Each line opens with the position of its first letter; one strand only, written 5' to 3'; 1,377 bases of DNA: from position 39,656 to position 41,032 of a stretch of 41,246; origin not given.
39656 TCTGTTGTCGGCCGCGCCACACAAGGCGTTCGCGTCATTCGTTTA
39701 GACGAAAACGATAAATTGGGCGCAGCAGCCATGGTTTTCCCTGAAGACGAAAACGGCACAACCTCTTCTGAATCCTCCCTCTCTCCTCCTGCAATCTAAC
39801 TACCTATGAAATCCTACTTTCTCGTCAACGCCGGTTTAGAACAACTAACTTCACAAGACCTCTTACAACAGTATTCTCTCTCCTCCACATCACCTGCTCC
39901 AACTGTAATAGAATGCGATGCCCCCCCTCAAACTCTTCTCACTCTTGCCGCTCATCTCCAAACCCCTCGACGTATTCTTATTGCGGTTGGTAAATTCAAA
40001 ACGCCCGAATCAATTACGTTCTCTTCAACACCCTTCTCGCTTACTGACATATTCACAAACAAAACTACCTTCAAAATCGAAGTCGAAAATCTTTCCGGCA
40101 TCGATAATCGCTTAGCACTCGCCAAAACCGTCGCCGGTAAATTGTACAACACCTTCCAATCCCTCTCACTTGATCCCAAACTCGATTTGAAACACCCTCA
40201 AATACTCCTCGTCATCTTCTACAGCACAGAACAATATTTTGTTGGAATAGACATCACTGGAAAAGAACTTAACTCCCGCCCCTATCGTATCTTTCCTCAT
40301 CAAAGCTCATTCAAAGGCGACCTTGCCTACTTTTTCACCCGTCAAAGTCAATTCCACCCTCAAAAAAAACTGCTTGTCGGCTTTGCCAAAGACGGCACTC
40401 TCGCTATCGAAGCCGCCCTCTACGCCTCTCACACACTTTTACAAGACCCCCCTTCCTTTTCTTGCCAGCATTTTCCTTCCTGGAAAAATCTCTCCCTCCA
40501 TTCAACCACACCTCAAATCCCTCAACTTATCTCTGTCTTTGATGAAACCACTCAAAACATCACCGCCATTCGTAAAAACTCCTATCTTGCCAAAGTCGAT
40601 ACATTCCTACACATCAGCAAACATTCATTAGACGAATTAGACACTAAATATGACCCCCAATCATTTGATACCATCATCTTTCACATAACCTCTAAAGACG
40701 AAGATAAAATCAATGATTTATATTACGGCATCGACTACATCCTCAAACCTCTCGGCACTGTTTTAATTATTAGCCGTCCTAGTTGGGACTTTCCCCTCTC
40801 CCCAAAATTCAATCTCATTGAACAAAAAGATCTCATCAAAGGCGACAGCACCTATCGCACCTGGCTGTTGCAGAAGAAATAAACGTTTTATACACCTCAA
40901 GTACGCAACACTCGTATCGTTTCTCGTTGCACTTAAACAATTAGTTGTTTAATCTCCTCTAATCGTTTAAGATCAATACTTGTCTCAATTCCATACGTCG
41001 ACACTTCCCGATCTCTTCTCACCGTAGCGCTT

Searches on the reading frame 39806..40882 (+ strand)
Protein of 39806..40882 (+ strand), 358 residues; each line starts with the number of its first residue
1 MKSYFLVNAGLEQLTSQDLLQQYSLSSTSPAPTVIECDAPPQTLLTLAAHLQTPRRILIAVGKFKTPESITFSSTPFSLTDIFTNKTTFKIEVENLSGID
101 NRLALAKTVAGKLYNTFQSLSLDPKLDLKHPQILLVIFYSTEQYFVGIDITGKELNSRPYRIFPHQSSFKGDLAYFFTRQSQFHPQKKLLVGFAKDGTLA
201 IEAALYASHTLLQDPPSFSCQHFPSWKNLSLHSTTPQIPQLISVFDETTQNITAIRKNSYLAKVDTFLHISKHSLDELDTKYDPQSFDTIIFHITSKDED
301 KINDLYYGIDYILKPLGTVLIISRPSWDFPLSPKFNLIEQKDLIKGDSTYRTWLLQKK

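Call 49: search_protein_families(library=pfam, proteins=[window:39806-40882:+])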
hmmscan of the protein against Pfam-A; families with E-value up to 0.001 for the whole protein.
window:39806-40882:+ (358 aa): 1 family
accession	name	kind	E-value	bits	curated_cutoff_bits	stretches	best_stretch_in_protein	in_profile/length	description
PF01170.24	UPF0020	-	1.3e-06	28.7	22.3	1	158-291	1-126/197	RMKL-like, methyltransferase domain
